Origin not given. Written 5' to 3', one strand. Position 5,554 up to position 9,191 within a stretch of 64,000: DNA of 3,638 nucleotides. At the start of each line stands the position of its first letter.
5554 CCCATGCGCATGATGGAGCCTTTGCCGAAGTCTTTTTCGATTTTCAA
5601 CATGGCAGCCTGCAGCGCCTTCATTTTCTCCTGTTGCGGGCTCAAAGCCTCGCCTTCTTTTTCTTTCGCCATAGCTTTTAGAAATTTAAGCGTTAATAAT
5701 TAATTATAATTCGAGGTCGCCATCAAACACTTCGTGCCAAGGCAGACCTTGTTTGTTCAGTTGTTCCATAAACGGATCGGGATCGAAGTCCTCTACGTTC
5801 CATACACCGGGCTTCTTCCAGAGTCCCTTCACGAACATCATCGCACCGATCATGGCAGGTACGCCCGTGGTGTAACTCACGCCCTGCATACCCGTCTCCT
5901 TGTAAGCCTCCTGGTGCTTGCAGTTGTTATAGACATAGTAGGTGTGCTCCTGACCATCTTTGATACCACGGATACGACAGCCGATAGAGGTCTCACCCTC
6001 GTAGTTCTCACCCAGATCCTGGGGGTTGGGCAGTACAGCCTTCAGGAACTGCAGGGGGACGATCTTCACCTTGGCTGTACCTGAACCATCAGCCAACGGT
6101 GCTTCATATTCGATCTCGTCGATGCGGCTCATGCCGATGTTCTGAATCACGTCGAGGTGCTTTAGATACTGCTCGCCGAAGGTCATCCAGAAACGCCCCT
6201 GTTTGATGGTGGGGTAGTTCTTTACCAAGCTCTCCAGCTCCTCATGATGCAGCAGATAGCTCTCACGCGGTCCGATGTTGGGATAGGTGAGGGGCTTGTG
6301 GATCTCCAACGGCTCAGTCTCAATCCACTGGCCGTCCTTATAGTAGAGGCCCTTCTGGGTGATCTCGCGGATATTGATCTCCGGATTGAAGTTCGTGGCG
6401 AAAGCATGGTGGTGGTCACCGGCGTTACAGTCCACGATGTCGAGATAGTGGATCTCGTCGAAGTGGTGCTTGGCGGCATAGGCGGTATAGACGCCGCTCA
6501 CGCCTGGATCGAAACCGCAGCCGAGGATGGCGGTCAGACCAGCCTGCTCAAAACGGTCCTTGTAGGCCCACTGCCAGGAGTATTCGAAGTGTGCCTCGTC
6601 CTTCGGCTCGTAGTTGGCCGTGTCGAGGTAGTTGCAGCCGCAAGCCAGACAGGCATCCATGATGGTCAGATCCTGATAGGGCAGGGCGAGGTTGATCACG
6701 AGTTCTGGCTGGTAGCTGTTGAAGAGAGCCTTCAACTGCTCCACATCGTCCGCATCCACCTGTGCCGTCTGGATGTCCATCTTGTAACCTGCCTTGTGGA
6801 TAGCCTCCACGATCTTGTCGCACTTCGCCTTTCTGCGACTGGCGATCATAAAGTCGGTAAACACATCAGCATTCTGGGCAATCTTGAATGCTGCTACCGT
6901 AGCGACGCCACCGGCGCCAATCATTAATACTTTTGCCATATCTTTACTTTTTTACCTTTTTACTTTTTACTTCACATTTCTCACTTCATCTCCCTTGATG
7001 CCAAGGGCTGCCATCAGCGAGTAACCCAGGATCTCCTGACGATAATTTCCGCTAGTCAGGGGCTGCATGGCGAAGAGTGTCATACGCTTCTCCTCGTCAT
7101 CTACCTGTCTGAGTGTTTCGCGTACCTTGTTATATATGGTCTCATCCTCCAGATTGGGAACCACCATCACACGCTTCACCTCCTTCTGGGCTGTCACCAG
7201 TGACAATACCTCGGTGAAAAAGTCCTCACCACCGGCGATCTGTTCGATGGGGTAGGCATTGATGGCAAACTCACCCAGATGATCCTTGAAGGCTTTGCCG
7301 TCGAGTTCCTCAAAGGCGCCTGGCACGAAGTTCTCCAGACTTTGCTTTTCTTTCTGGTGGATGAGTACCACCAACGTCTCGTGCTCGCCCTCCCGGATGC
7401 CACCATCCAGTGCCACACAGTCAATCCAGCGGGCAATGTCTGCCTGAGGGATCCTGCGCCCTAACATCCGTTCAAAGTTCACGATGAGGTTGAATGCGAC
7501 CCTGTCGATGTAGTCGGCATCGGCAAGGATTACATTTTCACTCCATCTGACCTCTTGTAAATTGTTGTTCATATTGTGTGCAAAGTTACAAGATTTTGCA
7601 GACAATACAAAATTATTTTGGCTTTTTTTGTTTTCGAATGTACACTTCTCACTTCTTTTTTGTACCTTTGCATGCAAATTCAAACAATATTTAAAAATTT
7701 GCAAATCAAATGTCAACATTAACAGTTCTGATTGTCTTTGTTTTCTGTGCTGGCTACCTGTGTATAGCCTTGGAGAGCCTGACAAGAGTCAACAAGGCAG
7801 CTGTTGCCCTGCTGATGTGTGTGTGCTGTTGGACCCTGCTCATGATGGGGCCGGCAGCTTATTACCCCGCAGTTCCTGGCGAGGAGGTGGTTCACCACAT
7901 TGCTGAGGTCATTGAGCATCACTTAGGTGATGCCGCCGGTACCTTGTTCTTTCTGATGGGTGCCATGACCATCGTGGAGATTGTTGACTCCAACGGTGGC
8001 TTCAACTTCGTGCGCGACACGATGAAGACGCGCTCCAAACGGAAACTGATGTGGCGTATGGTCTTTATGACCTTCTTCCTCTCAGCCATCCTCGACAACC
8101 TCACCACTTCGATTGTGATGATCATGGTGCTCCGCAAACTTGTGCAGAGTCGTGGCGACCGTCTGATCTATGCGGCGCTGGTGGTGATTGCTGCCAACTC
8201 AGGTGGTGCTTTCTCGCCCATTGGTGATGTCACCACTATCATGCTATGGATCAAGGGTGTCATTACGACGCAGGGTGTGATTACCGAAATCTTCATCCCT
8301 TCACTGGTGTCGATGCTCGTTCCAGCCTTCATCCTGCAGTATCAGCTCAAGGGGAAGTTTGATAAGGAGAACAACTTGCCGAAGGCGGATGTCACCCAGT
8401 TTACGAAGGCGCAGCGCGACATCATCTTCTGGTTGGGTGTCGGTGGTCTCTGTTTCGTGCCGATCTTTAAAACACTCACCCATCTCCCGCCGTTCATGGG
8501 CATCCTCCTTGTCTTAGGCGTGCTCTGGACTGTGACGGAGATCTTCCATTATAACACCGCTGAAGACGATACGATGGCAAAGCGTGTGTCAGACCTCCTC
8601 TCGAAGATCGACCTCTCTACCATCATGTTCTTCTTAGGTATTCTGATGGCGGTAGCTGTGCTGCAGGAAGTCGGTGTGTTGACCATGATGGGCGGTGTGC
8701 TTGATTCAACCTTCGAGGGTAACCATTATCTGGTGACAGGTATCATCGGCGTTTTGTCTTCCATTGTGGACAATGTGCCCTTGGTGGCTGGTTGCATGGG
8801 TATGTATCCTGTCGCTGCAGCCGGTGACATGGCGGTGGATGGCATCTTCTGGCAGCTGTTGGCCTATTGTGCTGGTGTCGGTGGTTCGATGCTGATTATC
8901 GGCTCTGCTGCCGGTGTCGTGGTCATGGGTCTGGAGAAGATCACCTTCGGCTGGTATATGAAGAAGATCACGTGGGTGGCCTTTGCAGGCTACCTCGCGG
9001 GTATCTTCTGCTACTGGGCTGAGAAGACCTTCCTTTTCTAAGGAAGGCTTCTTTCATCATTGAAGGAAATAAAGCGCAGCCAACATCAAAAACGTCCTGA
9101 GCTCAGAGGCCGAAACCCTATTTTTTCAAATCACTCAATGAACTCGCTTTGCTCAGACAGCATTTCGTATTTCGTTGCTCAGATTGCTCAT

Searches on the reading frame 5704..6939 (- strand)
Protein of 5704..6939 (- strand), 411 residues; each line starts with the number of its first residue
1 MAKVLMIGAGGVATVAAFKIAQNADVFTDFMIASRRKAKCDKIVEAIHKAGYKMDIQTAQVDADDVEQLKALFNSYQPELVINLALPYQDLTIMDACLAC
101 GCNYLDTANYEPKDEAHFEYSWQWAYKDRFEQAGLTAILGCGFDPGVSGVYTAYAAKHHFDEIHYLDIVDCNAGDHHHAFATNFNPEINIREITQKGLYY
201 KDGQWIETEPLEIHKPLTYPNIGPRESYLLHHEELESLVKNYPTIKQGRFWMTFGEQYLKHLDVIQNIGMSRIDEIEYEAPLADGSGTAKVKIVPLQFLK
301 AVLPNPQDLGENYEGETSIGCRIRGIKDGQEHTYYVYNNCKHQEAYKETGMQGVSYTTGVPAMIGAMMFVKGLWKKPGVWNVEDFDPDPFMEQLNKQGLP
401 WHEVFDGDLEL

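Call 47: search_protein_families(library=pfam, proteins=[window:5704-6939:-], max_evalue=0.0001)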
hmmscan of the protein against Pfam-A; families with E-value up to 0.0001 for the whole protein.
window:5704-6939:- (411 aa): 2 families
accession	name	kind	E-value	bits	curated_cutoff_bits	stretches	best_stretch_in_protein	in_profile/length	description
PF16653.10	Sacchrp_dh_C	-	2.4e-40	139.7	31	1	142-399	1-265/265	Saccharopine dehydrogenase C-terminal domain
PF03435.24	Sacchrp_dh_NADP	-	4.3e-33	114.8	25.1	1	4-138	1-129/129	Saccharopine dehydrogenase NADP binding domain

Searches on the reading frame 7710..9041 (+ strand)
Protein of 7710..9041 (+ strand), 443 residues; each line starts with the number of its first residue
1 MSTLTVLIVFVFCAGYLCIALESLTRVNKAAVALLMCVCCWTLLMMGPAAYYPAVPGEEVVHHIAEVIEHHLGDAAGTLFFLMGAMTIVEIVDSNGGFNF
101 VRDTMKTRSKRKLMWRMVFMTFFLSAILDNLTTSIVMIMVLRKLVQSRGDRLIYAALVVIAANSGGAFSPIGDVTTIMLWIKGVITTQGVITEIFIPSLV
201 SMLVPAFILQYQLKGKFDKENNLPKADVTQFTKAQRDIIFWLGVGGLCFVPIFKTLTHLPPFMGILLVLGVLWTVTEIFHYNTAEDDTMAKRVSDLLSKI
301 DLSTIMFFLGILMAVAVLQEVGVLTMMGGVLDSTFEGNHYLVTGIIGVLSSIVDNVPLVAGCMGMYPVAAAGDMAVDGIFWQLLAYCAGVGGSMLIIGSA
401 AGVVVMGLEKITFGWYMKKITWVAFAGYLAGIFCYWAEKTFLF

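Call 47: search_protein_families(library=pfam, proteins=[window:7710-9041:+], max_evalue=0.0001)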
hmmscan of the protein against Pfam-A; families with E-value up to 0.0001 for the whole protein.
window:7710-9041:+ (443 aa): 1 family
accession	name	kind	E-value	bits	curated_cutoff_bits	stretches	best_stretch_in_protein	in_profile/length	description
PF03600.22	CitMHS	-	8.5e-40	137.3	31.9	1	17-380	2-330/336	Citrate transporter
